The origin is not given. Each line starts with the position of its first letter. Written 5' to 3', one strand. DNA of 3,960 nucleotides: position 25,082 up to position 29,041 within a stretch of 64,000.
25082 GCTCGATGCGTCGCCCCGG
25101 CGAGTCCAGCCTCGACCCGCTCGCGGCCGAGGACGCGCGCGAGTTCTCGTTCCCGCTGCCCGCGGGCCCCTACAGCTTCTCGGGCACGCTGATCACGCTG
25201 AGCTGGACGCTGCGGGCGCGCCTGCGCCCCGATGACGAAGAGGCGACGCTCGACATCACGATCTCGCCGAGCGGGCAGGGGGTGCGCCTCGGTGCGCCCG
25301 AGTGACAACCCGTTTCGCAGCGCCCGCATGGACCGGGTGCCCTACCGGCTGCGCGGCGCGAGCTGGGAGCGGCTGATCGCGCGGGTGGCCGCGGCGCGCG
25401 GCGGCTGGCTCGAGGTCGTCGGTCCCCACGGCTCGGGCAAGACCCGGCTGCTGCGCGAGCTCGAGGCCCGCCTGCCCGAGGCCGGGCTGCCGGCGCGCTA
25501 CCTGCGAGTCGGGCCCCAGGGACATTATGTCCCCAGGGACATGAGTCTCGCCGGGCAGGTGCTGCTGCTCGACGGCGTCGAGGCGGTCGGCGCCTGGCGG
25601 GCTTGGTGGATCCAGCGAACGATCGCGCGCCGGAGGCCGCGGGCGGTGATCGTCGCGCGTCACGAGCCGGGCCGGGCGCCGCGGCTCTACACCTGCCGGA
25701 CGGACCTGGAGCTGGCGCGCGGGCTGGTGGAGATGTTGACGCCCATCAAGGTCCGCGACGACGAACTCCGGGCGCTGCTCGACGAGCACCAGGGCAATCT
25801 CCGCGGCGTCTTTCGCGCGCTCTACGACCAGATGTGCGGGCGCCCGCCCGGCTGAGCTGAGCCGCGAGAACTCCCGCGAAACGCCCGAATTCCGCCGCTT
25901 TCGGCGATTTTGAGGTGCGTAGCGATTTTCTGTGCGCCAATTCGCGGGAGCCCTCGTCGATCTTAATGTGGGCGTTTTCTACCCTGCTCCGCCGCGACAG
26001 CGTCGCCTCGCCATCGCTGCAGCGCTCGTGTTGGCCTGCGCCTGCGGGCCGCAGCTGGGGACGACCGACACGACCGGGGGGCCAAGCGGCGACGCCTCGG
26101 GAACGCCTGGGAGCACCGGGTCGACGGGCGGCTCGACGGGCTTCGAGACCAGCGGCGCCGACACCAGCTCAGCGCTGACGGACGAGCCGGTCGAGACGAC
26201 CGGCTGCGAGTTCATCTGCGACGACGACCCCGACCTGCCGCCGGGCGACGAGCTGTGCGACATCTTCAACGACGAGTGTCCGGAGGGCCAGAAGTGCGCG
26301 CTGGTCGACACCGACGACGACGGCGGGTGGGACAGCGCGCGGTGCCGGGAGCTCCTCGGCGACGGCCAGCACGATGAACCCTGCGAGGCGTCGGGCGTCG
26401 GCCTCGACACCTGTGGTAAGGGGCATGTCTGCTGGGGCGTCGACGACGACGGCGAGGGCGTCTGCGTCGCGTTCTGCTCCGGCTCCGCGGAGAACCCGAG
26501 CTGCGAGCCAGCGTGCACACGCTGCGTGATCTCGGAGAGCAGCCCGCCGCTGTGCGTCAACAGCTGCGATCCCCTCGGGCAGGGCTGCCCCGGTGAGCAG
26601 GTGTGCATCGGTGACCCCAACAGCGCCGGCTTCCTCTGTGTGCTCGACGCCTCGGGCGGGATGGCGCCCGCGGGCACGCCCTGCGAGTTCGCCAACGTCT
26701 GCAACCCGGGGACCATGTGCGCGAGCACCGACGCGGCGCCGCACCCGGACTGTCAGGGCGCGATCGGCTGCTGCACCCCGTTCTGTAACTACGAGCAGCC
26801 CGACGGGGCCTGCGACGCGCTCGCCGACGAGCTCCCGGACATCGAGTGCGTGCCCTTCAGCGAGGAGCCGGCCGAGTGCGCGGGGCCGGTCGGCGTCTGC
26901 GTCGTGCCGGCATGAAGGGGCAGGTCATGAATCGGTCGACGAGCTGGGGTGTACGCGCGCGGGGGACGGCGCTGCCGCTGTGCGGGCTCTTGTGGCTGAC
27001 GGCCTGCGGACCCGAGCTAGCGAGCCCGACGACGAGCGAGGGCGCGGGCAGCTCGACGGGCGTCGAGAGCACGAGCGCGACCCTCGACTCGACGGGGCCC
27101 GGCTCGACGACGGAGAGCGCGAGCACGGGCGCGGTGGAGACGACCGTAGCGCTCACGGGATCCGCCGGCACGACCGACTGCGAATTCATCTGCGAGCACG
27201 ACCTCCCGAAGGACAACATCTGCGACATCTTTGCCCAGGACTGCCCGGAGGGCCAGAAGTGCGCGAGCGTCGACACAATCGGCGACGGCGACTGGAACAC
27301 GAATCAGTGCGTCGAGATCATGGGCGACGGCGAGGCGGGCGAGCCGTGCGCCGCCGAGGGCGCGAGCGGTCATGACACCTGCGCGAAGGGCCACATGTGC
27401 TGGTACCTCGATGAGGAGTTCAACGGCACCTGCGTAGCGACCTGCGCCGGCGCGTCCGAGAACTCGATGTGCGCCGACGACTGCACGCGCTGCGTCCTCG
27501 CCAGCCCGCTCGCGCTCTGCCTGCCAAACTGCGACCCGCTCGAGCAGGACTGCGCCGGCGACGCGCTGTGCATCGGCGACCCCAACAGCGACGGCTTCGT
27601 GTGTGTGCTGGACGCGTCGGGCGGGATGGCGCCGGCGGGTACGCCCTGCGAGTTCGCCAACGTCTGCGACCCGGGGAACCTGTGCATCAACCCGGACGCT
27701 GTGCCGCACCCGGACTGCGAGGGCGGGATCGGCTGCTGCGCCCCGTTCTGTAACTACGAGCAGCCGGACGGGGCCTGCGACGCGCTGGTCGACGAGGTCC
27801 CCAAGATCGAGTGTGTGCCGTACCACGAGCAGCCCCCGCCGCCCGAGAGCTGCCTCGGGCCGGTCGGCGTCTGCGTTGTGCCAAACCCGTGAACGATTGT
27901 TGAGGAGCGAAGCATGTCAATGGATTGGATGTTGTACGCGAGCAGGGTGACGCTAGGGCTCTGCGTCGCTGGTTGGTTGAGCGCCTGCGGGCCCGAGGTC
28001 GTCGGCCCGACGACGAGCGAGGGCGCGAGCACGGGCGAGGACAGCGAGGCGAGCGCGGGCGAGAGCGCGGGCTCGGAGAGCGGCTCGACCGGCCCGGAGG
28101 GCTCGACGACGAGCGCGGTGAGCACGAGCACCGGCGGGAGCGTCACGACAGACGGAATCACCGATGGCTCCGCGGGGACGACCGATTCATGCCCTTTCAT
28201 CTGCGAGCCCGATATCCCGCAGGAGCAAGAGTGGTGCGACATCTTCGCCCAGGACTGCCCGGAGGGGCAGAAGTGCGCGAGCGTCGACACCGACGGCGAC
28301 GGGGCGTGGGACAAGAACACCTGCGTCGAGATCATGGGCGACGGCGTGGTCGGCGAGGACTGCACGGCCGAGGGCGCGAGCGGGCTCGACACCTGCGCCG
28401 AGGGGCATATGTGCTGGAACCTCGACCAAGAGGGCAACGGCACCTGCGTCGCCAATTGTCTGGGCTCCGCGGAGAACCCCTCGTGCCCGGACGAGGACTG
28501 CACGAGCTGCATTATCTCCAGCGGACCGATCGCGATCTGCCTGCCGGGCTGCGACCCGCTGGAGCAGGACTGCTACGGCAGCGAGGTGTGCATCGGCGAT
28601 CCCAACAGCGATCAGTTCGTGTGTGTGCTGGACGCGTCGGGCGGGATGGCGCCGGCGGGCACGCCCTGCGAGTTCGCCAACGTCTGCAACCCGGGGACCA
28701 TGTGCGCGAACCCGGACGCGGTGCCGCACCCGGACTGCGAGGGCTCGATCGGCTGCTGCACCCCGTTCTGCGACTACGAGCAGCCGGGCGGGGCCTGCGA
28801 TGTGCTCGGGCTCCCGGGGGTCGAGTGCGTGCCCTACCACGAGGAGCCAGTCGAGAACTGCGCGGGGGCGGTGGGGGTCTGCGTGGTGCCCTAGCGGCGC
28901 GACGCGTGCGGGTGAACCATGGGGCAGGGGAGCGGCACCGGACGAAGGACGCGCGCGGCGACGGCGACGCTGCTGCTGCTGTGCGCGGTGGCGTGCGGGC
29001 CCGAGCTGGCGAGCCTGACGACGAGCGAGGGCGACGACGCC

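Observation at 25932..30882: Tandem array of five paralogous ~320-aa Cys-rich lipoproteins with a near-identical DNA core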

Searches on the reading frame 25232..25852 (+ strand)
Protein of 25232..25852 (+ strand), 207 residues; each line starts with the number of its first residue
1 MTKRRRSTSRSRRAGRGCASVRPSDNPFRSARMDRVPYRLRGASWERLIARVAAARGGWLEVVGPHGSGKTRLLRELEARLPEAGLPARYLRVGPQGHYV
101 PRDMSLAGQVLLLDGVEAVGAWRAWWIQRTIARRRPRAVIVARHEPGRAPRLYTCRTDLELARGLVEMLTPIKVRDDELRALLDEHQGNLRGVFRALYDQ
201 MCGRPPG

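Call 10: search_protein_families(library=pfam, proteins=[window:25232-25852:+], max_evalue=0.01)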
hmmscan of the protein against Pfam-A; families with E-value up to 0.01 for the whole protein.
window:25232-25852:+ (207 aa): 2 families
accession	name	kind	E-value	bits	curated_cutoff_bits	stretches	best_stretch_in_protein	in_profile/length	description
PF13191.12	AAA_16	-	8e-06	26.9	32.6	1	47-92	14-62/167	AAA ATPase domain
PF13401.12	AAA_22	-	0.00069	20.4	27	1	58-95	6-41/130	AAA domain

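Call 53: search_protein_families(library=padloc, proteins=[window:25232-25852:+], max_evalue=0.01)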
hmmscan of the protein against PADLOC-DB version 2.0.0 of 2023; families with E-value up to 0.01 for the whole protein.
window:25232-25852:+ (207 aa): 1 family
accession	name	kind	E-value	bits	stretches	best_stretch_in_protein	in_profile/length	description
PDLC04140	mad8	-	0.00012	19.7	1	55-123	25-86/314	mads_8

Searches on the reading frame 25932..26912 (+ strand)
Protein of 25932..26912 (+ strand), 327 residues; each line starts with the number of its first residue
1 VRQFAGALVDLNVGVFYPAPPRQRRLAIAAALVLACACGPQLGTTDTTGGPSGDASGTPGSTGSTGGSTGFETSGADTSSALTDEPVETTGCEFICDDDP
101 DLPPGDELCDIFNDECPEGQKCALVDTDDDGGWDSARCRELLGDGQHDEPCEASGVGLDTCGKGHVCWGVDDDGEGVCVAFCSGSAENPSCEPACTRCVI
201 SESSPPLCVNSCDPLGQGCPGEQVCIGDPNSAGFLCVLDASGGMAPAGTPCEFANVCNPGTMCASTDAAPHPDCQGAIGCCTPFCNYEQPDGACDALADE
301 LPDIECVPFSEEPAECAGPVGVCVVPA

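Call 4: search_protein_families(library=pfam, proteins=[window:25932-26912:+], max_evalue=1)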
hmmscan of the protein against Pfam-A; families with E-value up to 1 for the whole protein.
window:25932-26912:+ (327 aa): 1 family
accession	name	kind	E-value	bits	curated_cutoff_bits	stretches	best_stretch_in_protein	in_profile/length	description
PF21827.1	New_glue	-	0.89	9.8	31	0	26-81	5-62/94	New glue protein family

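Call 5: search_protein_families(library=ncbifam, proteins=[window:25932-26912:+], max_evalue=1)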
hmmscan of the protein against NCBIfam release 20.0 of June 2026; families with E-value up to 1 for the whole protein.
window:25932-26912:+ (327 aa): 0 families

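Call 7: search_solved_structures(query=A1, max_evalue=10)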
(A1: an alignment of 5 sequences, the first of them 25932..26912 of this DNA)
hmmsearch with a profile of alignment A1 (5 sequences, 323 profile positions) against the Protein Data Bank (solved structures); distinct sequences matched with E-value up to 10: 1.
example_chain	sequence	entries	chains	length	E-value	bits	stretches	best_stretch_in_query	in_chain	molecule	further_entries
6hiv_BN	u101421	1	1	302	0.64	12.6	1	35-87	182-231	mL80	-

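Call 53: search_protein_families(library=padloc, proteins=[window:25968-26912:+], max_evalue=0.01)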
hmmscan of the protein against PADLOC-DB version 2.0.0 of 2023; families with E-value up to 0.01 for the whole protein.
window:25968-26912:+ (315 aa): 0 families

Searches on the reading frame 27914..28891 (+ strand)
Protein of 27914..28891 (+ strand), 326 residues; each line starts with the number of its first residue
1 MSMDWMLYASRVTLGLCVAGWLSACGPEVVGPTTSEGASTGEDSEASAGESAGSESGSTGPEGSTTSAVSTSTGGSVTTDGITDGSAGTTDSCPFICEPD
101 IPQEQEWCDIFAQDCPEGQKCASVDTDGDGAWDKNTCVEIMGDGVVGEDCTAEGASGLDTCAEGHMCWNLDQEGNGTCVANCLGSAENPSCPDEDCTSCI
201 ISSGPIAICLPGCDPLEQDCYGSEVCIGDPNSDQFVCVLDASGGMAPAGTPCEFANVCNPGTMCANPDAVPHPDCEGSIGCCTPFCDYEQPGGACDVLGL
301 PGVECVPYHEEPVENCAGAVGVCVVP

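Call 4: search_protein_families(library=pfam, proteins=[window:27914-28891:+], max_evalue=1)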
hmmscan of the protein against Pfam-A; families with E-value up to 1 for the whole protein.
window:27914-28891:+ (326 aa): 0 families

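Call 5: search_protein_families(library=ncbifam, proteins=[window:27914-28891:+], max_evalue=1)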
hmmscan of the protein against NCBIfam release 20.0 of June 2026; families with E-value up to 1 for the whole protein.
window:27914-28891:+ (326 aa): 0 families

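Call 6: find_homologous_proteins(query=window:27914-28891:+)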
Query window:27914-28891:+ (326 aa): 338 proteins with E <= 0.001 among 2449 candidates; the best 120 are listed.
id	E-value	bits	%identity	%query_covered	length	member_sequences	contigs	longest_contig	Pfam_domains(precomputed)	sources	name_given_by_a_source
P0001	1.1e-141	490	85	75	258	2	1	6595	-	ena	-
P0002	4.5e-123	429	65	100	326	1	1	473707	-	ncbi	-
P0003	1.4e-119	418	62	100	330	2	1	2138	-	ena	-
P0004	1.0e-111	392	60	98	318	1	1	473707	-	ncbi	-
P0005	8.5e-111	389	61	99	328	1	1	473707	-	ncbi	-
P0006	4.1e-94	334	63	78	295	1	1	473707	-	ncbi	-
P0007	8.9e-90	320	55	94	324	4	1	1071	-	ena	-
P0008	7.0e-82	294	58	71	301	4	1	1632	-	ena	-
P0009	3.9e-80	288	60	73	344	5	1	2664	-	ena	-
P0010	3.1e-79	285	62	67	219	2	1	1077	-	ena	-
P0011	1.2e-78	283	60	67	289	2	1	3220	-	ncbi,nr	ncbi:MAG: hypothetical protein KC468_19195, partial [Myxococcales bacterium]|nr:hypothetical protein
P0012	2.4e-78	282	58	67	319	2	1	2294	-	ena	-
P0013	6.6e-78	281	60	72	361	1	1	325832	-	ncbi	-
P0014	2.4e-76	275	62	61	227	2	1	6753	-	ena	-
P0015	9.5e-75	270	55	70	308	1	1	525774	-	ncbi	-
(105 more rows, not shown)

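Call 34: find_encoding_contigs(protein=P0001, flank=10000, max_places=3)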
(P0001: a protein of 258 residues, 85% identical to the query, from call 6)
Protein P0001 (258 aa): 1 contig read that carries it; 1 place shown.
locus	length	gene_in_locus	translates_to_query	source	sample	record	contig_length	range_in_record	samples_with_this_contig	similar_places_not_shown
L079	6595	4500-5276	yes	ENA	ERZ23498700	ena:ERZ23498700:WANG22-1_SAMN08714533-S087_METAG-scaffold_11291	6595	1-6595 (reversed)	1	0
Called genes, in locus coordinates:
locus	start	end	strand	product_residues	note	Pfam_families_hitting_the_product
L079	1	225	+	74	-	?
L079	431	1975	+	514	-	PF04885:Stig1 (weak), PF00354:Pentaxin, PF13385:Laminin_G_3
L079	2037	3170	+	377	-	PF12158:DUF3592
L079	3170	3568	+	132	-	-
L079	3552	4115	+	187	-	PF13191:AAA_16 (weak)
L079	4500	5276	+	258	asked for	-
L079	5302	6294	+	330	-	-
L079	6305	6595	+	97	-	?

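Call 45: search_protein_families(library=pfam, proteins=[P0013], max_evalue=0.01)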
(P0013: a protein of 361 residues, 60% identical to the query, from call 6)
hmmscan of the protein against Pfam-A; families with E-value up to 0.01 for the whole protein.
P0013 (361 aa): 0 families

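Call 49: list_cluster_members(proteins=[P0002, P0005, P0311])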
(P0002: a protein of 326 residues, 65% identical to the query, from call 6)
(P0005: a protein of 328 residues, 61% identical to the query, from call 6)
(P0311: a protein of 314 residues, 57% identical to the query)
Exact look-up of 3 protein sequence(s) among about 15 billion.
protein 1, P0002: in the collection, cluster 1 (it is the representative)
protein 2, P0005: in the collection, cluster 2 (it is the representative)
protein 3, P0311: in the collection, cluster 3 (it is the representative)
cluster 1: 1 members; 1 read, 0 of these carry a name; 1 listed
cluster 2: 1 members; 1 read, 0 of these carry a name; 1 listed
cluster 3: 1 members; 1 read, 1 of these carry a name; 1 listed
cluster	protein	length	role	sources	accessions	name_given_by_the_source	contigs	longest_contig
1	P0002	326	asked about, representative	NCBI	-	-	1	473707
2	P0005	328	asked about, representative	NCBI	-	-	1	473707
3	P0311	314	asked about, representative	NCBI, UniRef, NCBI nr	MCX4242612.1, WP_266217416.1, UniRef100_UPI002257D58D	ribulose phosphate epimerase [Paraliomyxa miuraensis] | ribulose phosphate epimerase n=1 Tax=Paraliomyxa miuraensis TaxID=376150 ...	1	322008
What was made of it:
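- Tried and rejected: Cluster look-up gave no name for the window's proteins (call 49).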

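Call 50: find_encoding_contigs(protein=P0002, flank=10000, max_places=2)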
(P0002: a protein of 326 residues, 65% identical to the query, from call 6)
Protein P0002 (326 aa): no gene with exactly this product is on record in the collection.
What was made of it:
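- Tried and rejected: The source contig could not be retrieved by exact protein look-up (call 50).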

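Call 53: search_protein_families(library=padloc, proteins=[window:27914-28891:+], max_evalue=0.01)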
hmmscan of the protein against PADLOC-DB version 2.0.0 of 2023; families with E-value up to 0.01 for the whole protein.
window:27914-28891:+ (326 aa): 0 families
